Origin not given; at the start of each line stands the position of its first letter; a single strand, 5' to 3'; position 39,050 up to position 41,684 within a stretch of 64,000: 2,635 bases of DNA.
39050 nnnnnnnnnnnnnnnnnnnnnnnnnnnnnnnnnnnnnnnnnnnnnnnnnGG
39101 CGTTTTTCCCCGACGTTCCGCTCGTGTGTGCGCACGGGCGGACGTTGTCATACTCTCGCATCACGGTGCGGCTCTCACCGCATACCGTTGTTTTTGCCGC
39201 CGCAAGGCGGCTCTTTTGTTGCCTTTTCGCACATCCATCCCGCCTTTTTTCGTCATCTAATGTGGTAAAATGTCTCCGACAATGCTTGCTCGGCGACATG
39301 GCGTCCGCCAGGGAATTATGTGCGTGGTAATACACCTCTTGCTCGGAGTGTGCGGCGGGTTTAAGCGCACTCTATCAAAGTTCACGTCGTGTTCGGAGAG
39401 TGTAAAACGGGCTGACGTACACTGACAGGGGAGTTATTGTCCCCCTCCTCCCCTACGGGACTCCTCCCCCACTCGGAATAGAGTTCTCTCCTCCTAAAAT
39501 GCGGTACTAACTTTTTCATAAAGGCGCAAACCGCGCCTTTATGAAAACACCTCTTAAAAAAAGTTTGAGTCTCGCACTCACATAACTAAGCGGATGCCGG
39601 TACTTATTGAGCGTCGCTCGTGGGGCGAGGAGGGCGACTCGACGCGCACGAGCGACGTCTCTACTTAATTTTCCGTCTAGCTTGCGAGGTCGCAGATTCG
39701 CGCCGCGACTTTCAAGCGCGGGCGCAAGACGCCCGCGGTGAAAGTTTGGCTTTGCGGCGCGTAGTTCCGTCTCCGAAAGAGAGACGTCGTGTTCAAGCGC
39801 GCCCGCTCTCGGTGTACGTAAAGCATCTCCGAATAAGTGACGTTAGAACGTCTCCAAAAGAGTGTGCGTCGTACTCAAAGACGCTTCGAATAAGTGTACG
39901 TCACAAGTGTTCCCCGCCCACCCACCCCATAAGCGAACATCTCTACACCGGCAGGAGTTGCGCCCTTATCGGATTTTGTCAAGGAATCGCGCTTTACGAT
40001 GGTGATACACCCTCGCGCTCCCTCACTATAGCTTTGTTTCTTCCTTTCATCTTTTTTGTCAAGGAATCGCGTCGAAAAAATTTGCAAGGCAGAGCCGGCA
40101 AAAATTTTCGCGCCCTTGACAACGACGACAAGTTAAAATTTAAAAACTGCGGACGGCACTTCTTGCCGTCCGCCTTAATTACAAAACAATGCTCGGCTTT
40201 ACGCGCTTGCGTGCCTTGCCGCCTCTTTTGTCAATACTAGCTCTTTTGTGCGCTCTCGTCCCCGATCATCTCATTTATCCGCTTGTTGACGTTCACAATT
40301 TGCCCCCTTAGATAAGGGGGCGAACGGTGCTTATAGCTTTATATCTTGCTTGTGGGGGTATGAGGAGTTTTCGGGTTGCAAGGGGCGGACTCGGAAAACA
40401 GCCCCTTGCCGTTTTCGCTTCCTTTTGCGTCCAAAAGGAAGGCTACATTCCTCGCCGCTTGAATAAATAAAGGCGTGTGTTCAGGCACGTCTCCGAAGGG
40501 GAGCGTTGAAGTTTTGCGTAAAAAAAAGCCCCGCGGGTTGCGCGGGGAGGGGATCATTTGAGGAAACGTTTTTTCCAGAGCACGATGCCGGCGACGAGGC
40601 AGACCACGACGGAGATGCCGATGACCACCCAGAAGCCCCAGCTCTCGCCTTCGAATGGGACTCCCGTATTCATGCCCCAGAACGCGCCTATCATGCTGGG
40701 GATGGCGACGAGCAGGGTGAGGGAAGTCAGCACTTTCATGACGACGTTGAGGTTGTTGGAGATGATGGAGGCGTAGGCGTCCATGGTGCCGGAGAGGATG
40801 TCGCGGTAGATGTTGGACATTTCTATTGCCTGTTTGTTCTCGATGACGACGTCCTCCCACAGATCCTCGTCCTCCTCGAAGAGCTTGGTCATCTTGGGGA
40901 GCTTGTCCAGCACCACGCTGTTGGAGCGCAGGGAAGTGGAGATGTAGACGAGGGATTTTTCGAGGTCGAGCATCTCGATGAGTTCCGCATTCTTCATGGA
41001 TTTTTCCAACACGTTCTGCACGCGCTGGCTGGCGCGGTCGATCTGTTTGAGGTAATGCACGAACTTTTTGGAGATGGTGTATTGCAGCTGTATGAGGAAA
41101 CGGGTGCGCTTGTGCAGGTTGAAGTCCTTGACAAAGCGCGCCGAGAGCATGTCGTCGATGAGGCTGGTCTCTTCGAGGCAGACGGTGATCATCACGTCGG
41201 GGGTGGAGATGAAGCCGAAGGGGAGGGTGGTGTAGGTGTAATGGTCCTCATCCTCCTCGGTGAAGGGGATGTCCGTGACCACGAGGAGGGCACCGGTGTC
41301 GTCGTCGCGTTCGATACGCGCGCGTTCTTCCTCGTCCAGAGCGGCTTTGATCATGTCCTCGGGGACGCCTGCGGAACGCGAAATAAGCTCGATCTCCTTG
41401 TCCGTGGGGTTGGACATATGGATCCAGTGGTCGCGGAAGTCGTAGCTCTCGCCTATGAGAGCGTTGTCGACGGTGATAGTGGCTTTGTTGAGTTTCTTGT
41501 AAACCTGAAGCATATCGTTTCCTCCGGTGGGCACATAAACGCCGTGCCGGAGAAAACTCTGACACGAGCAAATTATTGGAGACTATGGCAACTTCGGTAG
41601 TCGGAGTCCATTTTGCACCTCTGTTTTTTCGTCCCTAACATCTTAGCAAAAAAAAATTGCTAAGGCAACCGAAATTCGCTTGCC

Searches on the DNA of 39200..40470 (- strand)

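Call 32: search_rna_families(source=window, start=39200, end=40400, threshold=evalue, max_evalue=10)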
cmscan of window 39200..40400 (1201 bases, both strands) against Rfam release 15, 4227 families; matches with E-value up to 10: 6.
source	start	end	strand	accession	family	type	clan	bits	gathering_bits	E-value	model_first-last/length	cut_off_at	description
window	39495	39587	-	RF02772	AilA_thermometer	Cis-reg; thermoregulator;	-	22.4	81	0.83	1-89/89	no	AilA 5' UTR thermometer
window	40030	40188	-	RF00433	Hsp90_CRE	Cis-reg; thermoregulator;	-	19.5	50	1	1-152/152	no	Hsp90 cis-regulatory element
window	39514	39545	-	RF04248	MIR7486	Gene; miRNA;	-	17.1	67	8.5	1-87/87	no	MIR7486 microRNA precursor family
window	39513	39547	-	RF04197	mir-9457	Gene; miRNA;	-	16.9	90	4.3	16-54/68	no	mir-9457 microRNA precursor family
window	39691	39780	+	RF01729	Termite-flg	Cis-reg;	-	16.1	40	6.8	1-106/106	no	Termite-flg RNA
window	40302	40329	-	RF01704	Glutamine-II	Cis-reg; riboswitch;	-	11.9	33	6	1-60/60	no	Glutamine-II riboswitch aptamer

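Call 49: search_dna_similar(query=window:39340-40470:-, collection=phages, mode=distant, max_evalue=0.01)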
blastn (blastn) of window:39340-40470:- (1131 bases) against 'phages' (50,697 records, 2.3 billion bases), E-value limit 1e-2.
No match.

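Call 50: search_dna_similar(query=window:39340-40470:-, collection=plasmids, mode=distant, max_evalue=0.01)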
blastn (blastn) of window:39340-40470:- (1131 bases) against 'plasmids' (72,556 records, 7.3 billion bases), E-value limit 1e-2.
No match.

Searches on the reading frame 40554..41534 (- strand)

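Call 42: search_protein_families(library=pfam, proteins=[window:40554-41534:-], max_evalue=0.01)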
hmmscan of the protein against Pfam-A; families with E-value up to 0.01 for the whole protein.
window:40554-41534:- (326 aa): 1 family
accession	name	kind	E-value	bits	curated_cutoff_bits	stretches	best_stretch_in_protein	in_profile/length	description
PF01544.23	CorA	-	1.1e-51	176.4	27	1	37-319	6-290/292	CorA-like Mg2+ transporter protein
